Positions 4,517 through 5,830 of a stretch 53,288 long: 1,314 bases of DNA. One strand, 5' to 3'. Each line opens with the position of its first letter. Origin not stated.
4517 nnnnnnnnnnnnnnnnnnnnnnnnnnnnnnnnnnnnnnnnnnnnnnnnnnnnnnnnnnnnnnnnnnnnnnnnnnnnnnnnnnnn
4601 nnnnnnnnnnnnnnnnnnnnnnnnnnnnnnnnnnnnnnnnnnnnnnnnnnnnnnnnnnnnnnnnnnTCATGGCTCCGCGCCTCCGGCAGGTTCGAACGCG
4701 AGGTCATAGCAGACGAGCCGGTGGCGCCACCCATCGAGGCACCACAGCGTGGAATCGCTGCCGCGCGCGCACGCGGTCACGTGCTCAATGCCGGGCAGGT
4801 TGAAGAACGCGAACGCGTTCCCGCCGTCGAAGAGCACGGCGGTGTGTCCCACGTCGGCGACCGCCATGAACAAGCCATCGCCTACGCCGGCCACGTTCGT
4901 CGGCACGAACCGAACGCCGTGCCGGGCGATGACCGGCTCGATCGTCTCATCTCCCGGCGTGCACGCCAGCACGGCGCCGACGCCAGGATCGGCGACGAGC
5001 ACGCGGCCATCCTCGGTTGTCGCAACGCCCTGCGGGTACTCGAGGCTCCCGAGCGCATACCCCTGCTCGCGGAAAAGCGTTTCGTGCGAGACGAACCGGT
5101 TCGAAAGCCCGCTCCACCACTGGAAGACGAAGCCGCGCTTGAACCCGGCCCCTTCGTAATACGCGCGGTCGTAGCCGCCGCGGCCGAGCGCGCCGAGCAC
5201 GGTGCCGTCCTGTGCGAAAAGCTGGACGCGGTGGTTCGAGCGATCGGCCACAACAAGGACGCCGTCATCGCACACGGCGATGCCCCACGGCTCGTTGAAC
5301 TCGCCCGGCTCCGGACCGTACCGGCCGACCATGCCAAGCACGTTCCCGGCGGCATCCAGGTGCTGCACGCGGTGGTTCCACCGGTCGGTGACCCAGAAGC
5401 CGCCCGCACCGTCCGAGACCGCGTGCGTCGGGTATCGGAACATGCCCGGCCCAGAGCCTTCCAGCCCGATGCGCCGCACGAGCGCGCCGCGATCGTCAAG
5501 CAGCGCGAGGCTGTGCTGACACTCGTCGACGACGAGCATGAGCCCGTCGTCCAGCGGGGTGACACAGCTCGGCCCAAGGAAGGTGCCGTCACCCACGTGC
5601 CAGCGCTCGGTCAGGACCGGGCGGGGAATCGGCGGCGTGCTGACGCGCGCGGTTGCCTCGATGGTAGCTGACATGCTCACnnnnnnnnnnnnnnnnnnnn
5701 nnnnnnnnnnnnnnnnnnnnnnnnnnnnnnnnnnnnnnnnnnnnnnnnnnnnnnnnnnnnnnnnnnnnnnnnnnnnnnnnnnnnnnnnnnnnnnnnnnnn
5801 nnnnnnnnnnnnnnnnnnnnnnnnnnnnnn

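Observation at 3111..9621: Two Maf paralogs bracket an uncharacterised regulator / DUF362 Fe-S / NHL propeller cassette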

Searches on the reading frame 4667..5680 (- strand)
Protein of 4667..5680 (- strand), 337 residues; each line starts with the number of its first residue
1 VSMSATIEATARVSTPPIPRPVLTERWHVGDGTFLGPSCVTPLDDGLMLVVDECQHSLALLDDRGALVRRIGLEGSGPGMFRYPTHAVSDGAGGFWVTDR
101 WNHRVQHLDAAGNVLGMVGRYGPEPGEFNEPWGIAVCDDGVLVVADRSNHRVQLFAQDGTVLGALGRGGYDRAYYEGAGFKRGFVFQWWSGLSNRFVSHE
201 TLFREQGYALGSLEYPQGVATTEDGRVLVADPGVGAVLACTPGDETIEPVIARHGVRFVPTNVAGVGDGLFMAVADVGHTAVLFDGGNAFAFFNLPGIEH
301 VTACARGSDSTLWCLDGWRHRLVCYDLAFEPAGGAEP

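Call 8: search_protein_families(library=pfam, proteins=[window:4667-5680:-], max_evalue=0.01)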
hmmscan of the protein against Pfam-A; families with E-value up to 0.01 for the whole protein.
window:4667-5680:- (337 aa): 4 families
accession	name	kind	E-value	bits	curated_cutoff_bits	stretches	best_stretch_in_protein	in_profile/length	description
PF01436.27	NHL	-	1.3e-21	75.9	20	2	128-153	1-26/28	NHL repeat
PF24684.1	Vgb_lyase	-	0.0011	18.3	50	0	86-150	226-286/290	Virginiamycin B lyase family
PF17170.10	DUF5128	-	0.0024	17.5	22.9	0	45-86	53-94/321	6-bladed beta-propeller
PF08450.18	SGL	-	0.0067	16.5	26.3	0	214-264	184-231/246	SMP-30/Gluconolactonase/LRE-like region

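Call 15: search_protein_families(library=ncbifam, proteins=[window:4667-5680:-], max_evalue=0.01)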
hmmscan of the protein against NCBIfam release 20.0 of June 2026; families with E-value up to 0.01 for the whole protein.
window:4667-5680:- (337 aa): 2 families
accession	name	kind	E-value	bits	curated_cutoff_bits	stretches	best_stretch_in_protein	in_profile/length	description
NF035926.1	scyF_NHL_VPEP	equivalog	5.8e-27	94.8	350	1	30-168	147-286/376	scytonemin biosynthesis PEP-CTERM protein ScyF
NF033206.1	ScyE_fam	subfamily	0.0055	16.3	80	0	213-254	7-44/333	ScyD/ScyE family protein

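Call 30: find_homologous_proteins(query=window:4667-5680:-, max_evalue=1e-8)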
Query window:4667-5680:- (337 aa): 129 proteins with E <= 1e-8 among 7142 candidates; the best 120 are listed.
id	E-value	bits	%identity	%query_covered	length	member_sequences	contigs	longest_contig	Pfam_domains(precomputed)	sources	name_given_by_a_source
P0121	8.6e-232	786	100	100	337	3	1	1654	PF01436.28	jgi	-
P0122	1.4e-185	634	79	100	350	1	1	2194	PF01436.28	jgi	jgi:DNA-binding beta-propeller fold protein YncE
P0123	1.6e-182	624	79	99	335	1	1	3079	PF01436.28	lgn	-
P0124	6.2e-160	550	71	100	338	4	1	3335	PF01436.28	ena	-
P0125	1.4e-147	509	65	99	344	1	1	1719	PF01436.28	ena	-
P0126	2.0e-146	506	67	95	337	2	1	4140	PF01436.28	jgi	jgi:hypothetical protein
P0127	4.0e-144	498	65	99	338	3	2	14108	PF01436.28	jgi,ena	-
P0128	2.1e-135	469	65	93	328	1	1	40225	PF01436.28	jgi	jgi:hypothetical protein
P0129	2.1e-135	469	61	98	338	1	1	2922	PF17170.11,PF01436.28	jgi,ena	-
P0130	3.0e-134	466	61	100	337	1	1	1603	PF17170.11,PF01436.28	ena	-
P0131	8.6e-134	464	65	94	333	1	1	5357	PF17170.11,PF01436.28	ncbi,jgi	-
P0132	2.5e-132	459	60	98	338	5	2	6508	PF01436.28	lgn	-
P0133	1.7e-129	450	62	93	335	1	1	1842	PF24684.2,PF01436.28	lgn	-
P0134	2.2e-127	443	59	98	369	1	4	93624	PF01436.28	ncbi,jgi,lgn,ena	-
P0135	3.4e-127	442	62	95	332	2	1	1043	PF01436.28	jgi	jgi:hypothetical protein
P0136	1.2e-123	431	59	94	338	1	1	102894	PF01436.28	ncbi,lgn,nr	ncbi:MAG: NHL repeat-containing protein [Verrucomicrobia bacterium]|nr:NHL repeat-containing protein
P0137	3.6e-121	422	61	89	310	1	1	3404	PF01436.28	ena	-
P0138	2.0e-113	397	87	59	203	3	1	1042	PF01436.28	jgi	-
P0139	1.8e-43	167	35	41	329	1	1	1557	PF17170.11,PF13449.13,PF01436.28,PF25021.2,PF08450.19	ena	-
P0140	9.8e-41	158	31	75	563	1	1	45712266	PF17170.11,PF01436.28,PF08450.19,PF00643.30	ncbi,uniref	ncbi:hypothetical protein O3M35_010800 [Rhynocoris fuscipes]|uniref:B box-type domain-containing pro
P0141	3.8e-38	149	29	71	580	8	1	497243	PF17170.11,PF24684.2,PF01436.28,PF25021.2,PF08450.19,PF00630.26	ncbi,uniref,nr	ncbi:E3 ubiquitin-protein ligase TRIM71 [Amphibalanus amphitrite]|uniref:E3 ubiquitin-protein ligase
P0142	9.4e-38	148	42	36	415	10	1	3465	PF17170.11,PF23381.2,PF01436.28,PF08450.19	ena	-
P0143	4.0e-37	146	36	43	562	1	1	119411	PF17170.11,PF02393.22,PF01436.28,PF25021.2,PF06739.18,PF08450.19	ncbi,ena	-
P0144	8.5e-37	145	39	36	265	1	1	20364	PF17170.11,PF13449.13,PF24684.2,PF01436.28,PF25021.2,PF08450.19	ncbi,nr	ncbi:MAG: NHL repeat-containing protein [Ardenticatenia bacterium]|nr:NHL repeat-containing protein 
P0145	1.2e-36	144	37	48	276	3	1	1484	PF17170.11,PF23500.2,PF13449.13,PF22807.3,PF24684.2,PF01436.28,PF25021.2,PF06739.18,PF08450.19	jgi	jgi:tripartite motif-containing protein 71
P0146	2.6e-36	143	26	91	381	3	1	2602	PF06977.18,PF17170.11,PF14433.12,PF22807.3,PF02393.22,PF24684.2,PF01436.28,PF08450.19,PF13449.13,PF20067.6,PF25021.2,PF06739.18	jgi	-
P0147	3.9e-36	143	34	43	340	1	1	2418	PF17170.11,PF13449.13,PF20067.6,PF02393.22,PF24684.2,PF01436.28,PF25021.2,PF06739.18,PF08450.19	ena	-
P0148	2.3e-35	140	33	59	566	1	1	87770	PF17170.11,PF02393.22,PF01436.28,PF25021.2,PF06739.18,PF08450.19,PF00630.26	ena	-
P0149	4.2e-34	136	38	37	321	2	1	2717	PF17170.11,PF24684.2,PF01436.28,PF08450.19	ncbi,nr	ncbi:SMP-30/gluconolactonase/LRE family protein [Candidatus Sumerlaeota bacterium]|nr:SMP-30/glucono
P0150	2.2e-33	134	40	42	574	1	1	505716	PF04151.22,PF17170.11,PF01731.27,PF13449.13,PF01436.28,PF25021.2,PF06739.18,PF08450.19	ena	-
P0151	3.4e-33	133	30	69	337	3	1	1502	PF17170.11,PF13449.13,PF24684.2,PF01436.28,PF25021.2,PF06739.18,PF08450.19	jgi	jgi:sugar lactone lactonase YvrE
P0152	1.3e-31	128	35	33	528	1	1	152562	PF17170.11,PF23381.2,PF01436.28,PF00630.26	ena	-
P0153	1.6e-29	121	35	48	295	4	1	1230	PF07494.18,PF17170.11,PF13449.13,PF22807.3,PF24684.2,PF01436.28,PF25021.2,PF06739.18,PF08450.19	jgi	jgi:DNA-binding beta-propeller fold protein YncE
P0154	2.3e-29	120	39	42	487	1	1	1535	PF17170.11,PF01436.28,PF25021.2,PF08450.19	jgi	jgi:DNA-binding beta-propeller fold protein YncE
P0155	7.0e-29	119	40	41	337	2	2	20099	PF17170.11,PF13449.13,PF24684.2,PF01436.28,PF25021.2,PF06739.18,PF08450.19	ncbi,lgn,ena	-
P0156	7.1e-29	119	33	60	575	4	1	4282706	PF17170.11,PF22586.2,PF01436.28,PF08450.19,PF00643.30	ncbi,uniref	ncbi:E3 ubiquitin-protein ligase TRIM71-like isoform X2 [Rhodnius prolixus]|uniref:E3 ubiquitin-prot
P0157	3.4e-28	117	29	57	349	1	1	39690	PF17170.11,PF13449.13,PF24684.2,PF01436.28,PF25021.2,PF06739.18,PF08450.19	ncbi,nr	ncbi:MAG: NHL repeat-containing protein [Chloroflexi bacterium]|nr:NHL repeat-containing protein [Ch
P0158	3.6e-28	117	30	63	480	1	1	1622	PF17170.11,PF13449.13,PF01436.28,PF25021.2,PF06739.18,PF08450.19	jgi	jgi:DNA-binding beta-propeller fold protein YncE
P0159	6.4e-28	116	38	42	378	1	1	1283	PF17170.11,PF23500.2,PF13449.13,PF24684.2,PF01436.28,PF25021.2,PF08450.19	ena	-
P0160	1.2e-27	115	38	36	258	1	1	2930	PF17170.11,PF01436.28,PF08450.19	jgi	-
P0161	1.3e-27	115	36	41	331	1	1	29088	PF17170.11,PF13449.13,PF24684.2,PF01436.28,PF25021.2,PF06739.18,PF08450.19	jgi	jgi:sugar lactone lactonase YvrE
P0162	2.5e-27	114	40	32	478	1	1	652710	PF17963.8,PF17170.11,PF01731.27,PF13449.13,PF01436.28,PF25021.2,PF08450.19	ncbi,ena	-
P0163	2.7e-27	114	30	66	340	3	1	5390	PF17170.11,PF13449.13,PF01436.28,PF08450.19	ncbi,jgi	ncbi:MAG TPA: NHL repeat-containing protein [Dehalococcoidia bacterium]|jgi:hypothetical protein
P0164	2.7e-27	114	33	48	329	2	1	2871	PF17170.11,PF13449.13,PF01436.28,PF25021.2,PF06739.18,PF08450.19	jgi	jgi:DNA-binding beta-propeller fold protein YncE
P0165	1.2e-26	112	37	42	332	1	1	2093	PF17170.11,PF24684.2,PF01436.28,PF25021.2,PF06739.18,PF08450.19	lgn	-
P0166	2.2e-26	111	33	44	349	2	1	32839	PF17170.11,PF13449.13,PF24684.2,PF01436.28,PF25021.2,PF06739.18,PF08450.19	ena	-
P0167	2.3e-26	111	30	60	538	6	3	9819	PF17170.11,PF13449.13,PF13432.13,PF24684.2,PF01436.28,PF25021.2,PF06739.18,PF08450.19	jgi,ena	jgi:DNA-binding beta-propeller fold protein YncE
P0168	3.0e-26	110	37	41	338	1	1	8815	PF17170.11,PF13449.13,PF24684.2,PF01436.28,PF25021.2,PF06739.18,PF08450.19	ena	-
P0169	3.5e-26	110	39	41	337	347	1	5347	PF17170.11,PF13449.13,PF20067.6,PF02393.22,PF24684.2,PF01436.28,PF25021.2,PF06739.18,PF08450.19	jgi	-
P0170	3.8e-26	110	29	66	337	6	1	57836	PF17170.11,PF13449.13,PF20067.6,PF24684.2,PF01436.28,PF25021.2,PF06739.18,PF08450.19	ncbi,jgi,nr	ncbi:MAG TPA: NHL repeat-containing protein [Chloroflexota bacterium]|jgi:streptogramin lyase|nr:NHL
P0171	5.3e-26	109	37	38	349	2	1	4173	PF17170.11,PF13449.13,PF24684.2,PF01436.28,PF25021.2,PF06739.18,PF08450.19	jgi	jgi:sugar lactone lactonase YvrE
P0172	6.9e-26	109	33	60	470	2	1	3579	PF17170.11,PF13449.13,PF20067.6,PF24684.2,PF01436.28,PF25021.2,PF08450.19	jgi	jgi:DNA-binding beta-propeller fold protein YncE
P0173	7.5e-26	109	37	41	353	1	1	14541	PF17170.11,PF13449.13,PF24684.2,PF01436.28,PF25021.2,PF08450.19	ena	-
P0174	7.7e-26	109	30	63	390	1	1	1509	PF17170.11,PF13449.13,PF24684.2,PF01436.28,PF25021.2,PF08450.19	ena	-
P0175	9.5e-26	109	29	62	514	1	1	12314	PF17170.11,PF01436.28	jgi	jgi:DNA-binding beta-propeller fold protein YncE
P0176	2.0e-25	107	37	42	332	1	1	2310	PF17170.11,PF01731.27,PF24684.2,PF01436.28,PF25021.2,PF06739.18,PF08450.19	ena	-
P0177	2.5e-25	107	38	41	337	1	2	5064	PF17170.11,PF13449.13,PF20067.6,PF02393.22,PF24684.2,PF01436.28,PF25021.2,PF06739.18,PF08450.19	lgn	-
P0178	3.1e-25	107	33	41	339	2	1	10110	PF17170.11,PF02393.22,PF24684.2,PF01436.28,PF25021.2,PF06739.18,PF08450.19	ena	-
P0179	3.2e-25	107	39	41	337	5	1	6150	PF17170.11,PF13449.13,PF02393.22,PF24684.2,PF01436.28,PF25021.2,PF08450.19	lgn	-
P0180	4.5e-25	106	35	42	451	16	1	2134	PF17170.11,PF23500.2,PF02393.22,PF24684.2,PF01436.28,PF25021.2,PF08450.19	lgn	-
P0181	5.6e-25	106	35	44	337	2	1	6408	PF17170.11,PF13449.13,PF24684.2,PF01436.28,PF25021.2,PF06739.18,PF08450.19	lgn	-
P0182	7.2e-25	106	28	63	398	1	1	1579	PF17170.11,PF01436.28,PF25021.2,PF08450.19,PF00630.26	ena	-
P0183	9.3e-25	105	26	76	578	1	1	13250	PF17170.11,PF13449.13,PF20067.6,PF02393.22,PF01436.28,PF25021.2,PF06739.18,PF08450.19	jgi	-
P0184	1.1e-24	105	31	62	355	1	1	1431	PF17170.11,PF13449.13,PF24684.2,PF01436.28,PF25021.2,PF06739.18,PF08450.19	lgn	-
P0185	1.3e-24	105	28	63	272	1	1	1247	PF17170.11,PF13449.13,PF01436.28,PF25021.2,PF08450.19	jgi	jgi:DNA-binding beta-propeller fold protein YncE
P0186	1.9e-24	104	38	42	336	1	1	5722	PF17170.11,PF23500.2,PF20067.6,PF24684.2,PF01436.28,PF25021.2,PF06739.18,PF08450.19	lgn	-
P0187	1.9e-24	104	34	40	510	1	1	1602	PF17170.11,PF01436.28,PF25021.2,PF08450.19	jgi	jgi:sugar lactone lactonase YvrE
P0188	2.0e-24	104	30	69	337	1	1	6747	PF17170.11,PF13449.13,PF24684.2,PF01436.28,PF25021.2,PF06739.18,PF08450.19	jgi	jgi:DNA-binding beta-propeller fold protein YncE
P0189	2.7e-24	104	31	59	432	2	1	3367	PF17170.11,PF01436.28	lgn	-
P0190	4.3e-24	103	39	44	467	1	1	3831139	PF17170.11,PF01731.27,PF13449.13,PF06586.18,PF24684.2,PF01436.28,PF25021.2,PF08450.19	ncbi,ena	-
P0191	6.7e-24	102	33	46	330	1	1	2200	PF23500.2,PF13449.13,PF20067.6,PF24684.2,PF01436.28,PF25021.2,PF08450.19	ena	-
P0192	8.5e-24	102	30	69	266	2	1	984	PF17170.11,PF01731.27,PF13449.13,PF24684.2,PF01436.28,PF25021.2,PF06739.18,PF08450.19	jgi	jgi:sugar lactone lactonase YvrE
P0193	1.7e-23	101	25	61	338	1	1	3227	PF17170.11,PF01436.28,PF25021.2,PF06739.18,PF08450.19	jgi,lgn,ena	-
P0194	1.7e-23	101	30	69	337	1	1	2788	PF17170.11,PF13449.13,PF24684.2,PF01436.28,PF25021.2,PF06739.18,PF08450.19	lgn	-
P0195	1.8e-23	101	35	35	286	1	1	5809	PF17170.11,PF13449.13,PF22807.3,PF24684.2,PF01436.28,PF25021.2,PF06739.18,PF08450.19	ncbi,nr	ncbi:MAG: NHL repeat-containing protein [Chloroflexota bacterium]|nr:NHL repeat-containing protein [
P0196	2.1e-23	101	38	26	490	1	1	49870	PF17170.11,PF13449.13,PF24684.2,PF01436.28,PF25021.2,PF08450.19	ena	-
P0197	5.0e-23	100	35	38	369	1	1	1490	PF17170.11,PF23500.2,PF13449.13,PF24684.2,PF01436.28,PF25021.2,PF08450.19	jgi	jgi:sugar lactone lactonase YvrE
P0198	7.0e-23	99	31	47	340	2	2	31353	PF01436.28,PF08450.19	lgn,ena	-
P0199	1.5e-22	98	37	42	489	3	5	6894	PF17170.11,PF23500.2,PF13449.13,PF24684.2,PF01436.28,PF25021.2,PF08450.19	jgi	jgi:hypothetical protein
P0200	2.7e-22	97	38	42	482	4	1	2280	PF17170.11,PF23500.2,PF13449.13,PF24684.2,PF01436.28,PF25021.2,PF24303.1,PF08450.19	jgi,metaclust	metaclust:\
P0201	4.7e-22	96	32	41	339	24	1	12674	PF17170.11,PF02393.22,PF24684.2,PF01436.28,PF25021.2,PF06739.18,PF08450.19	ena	-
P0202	7.0e-22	96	38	41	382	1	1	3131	PF17170.11,PF13449.13,PF20067.6,PF02393.22,PF24684.2,PF01436.28,PF25021.2,PF08450.19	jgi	jgi:DNA-binding beta-propeller fold protein YncE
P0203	8.4e-22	96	35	37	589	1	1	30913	PF17170.11,PF01436.28,PF08450.19,PF00643.30,PF00630.26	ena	-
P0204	1.4e-21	95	31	42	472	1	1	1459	PF13449.13,PF24684.2,PF01436.28,PF25021.2,PF08450.19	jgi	jgi:sugar lactone lactonase YvrE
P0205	1.7e-21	95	38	28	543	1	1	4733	PF13449.13,PF01436.28,PF25021.2,PF06739.18,PF08450.19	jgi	jgi:DNA-binding beta-propeller fold protein YncE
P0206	2.6e-21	94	31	58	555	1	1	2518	PF17170.11,PF01436.28,PF25021.2,PF06739.18,PF08450.19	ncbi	-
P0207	6.5e-21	93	35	39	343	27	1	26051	PF17170.11,PF24684.2,PF01436.28,PF25021.2,PF06739.18,PF08450.19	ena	-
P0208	7.3e-21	92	32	53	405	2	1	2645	PF24684.2,PF01436.28,PF25021.2,PF08450.19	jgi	jgi:DNA-binding beta-propeller fold protein YncE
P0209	7.6e-21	92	38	39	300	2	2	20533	PF17170.11,PF13449.13,PF24684.2,PF01436.28,PF25021.2,PF06739.18,PF08450.19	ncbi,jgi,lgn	-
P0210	9.2e-21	92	28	66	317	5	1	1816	PF17170.11,PF02393.22,PF24684.2,PF01436.28,PF25021.2,PF06739.18,PF08450.19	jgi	jgi:DNA-binding beta-propeller fold protein YncE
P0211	1.8e-20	91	33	33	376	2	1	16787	PF17170.11,PF00404.25,PF01731.27,PF13449.13,PF01436.28,PF25021.2,PF06739.18,PF08450.19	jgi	jgi:DNA-binding beta-propeller fold protein YncE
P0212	3.2e-20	90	35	55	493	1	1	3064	PF17170.11,PF23500.2,PF13449.13,PF24684.2,PF01436.28,PF25021.2,PF24303.1,PF08450.19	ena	-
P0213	5.2e-20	90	31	69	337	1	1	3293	PF17170.11,PF13449.13,PF02393.22,PF24684.2,PF01436.28,PF25021.2,PF06739.18,PF08450.19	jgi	jgi:DNA-binding beta-propeller fold protein YncE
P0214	1.8e-19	88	42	28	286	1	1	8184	PF17170.11,PF01436.28,PF25021.2,PF06739.18,PF08450.19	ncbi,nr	ncbi:MAG TPA: 6-bladed beta-propeller, partial [Candidatus Limnocylindrales bacterium]|nr:6-bladed b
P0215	2.9e-19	87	32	39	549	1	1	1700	PF17170.11,PF13449.13,PF20067.6,PF24684.2,PF01436.28,PF25021.2,PF08450.19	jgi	-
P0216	8.7e-19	86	30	59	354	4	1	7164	PF17170.11,PF13449.13,PF24684.2,PF01436.28,PF25021.2,PF06739.18,PF08450.19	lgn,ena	-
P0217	6.4e-18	83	35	40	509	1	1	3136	PF17170.11,PF13449.13,PF01436.28,PF08450.19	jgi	jgi:hypothetical protein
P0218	9.7e-18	82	33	37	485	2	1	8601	PF17170.11,PF13449.13,PF24684.2,PF01436.28,PF08450.19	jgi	jgi:hypothetical protein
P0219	4.5e-17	80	31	49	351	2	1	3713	PF01436.28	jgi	-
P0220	9.5e-17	79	35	40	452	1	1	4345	PF17170.11,PF22807.3,PF24684.2,PF01436.28,PF25021.2,PF06739.18,PF24303.1,PF08450.19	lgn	-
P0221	1.4e-16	78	28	44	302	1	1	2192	PF17170.11,PF20067.6,PF24684.2,PF01436.28,PF25021.2,PF08450.19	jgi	jgi:DNA-binding beta-propeller fold protein YncE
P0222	1.6e-16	78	29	48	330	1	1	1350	PF23381.2,PF01436.28,PF08450.19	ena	-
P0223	2.4e-16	78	33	40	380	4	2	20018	PF13449.13,PF24684.2,PF01436.28,PF08450.19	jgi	-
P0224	4.7e-16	77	31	52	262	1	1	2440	PF17170.11,PF01436.28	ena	-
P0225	1.1e-15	75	37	40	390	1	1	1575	PF17170.11,PF24684.2,PF01436.28,PF25021.2,PF24303.1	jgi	jgi:sugar lactone lactonase YvrE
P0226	1.1e-15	75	36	32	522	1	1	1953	PF17170.11,PF01436.28,PF25021.2,PF06739.18,PF08450.19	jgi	jgi:hypothetical protein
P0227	1.3e-15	75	28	72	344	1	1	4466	PF17170.11,PF01731.27,PF13449.13,PF24684.2,PF01436.28,PF25021.2,PF08450.19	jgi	jgi:DNA-binding beta-propeller fold protein YncE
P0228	1.9e-15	75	48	28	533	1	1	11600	PF23500.2,PF01436.28,PF25021.2,PF08450.19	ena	-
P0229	2.4e-15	74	33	44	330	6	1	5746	PF17170.11,PF01731.27,PF13449.13,PF20067.6,PF24684.2,PF01436.28,PF25021.2,PF06739.18,PF08450.19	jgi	jgi:DNA-binding beta-propeller fold protein YncE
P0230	1.4e-14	72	28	68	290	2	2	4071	PF01436.28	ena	-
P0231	1.0e-13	69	29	41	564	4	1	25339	PF13449.13,PF24684.2,PF13676.12,PF01436.28,PF25021.2,PF08450.19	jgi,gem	-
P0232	2.2e-13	68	30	27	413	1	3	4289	PF23500.2,PF13449.13,PF20067.6,PF02393.22,PF24684.2,PF01436.28,PF25021.2,PF08450.19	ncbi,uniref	ncbi:NHL repeat-containing protein [Streptomyces sp. NPDC005529]|uniref:NHL repeat-containing protei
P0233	4.2e-13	67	34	38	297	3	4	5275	PF17170.11,PF01436.28,PF25021.2,PF08450.19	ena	-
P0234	4.6e-13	67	27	50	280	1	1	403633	PF01436.28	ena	-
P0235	7.6e-13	66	33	45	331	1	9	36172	PF17170.11,PF01436.28,PF08450.19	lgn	-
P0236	8.5e-13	66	32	33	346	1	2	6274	PF17170.11,PF01731.27,PF01436.28,PF06739.18,PF08450.19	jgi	jgi:DNA-binding beta-propeller fold protein YncE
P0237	1.1e-12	66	33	39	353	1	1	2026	PF17170.11,PF01731.27,PF01436.28,PF06739.18,PF08450.19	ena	-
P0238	1.6e-12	65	30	40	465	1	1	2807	PF17170.11,PF13449.13,PF01436.28,PF25021.2,PF07995.18,PF08450.19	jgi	-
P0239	3.0e-12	64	28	35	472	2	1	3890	PF00196.26,PF13449.13,PF24684.2,PF01436.28,PF25021.2,PF06739.18,PF08450.19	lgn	-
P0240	3.1e-11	61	28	33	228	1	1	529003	PF13449.13,PF24684.2,PF01436.28,PF08450.19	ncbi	-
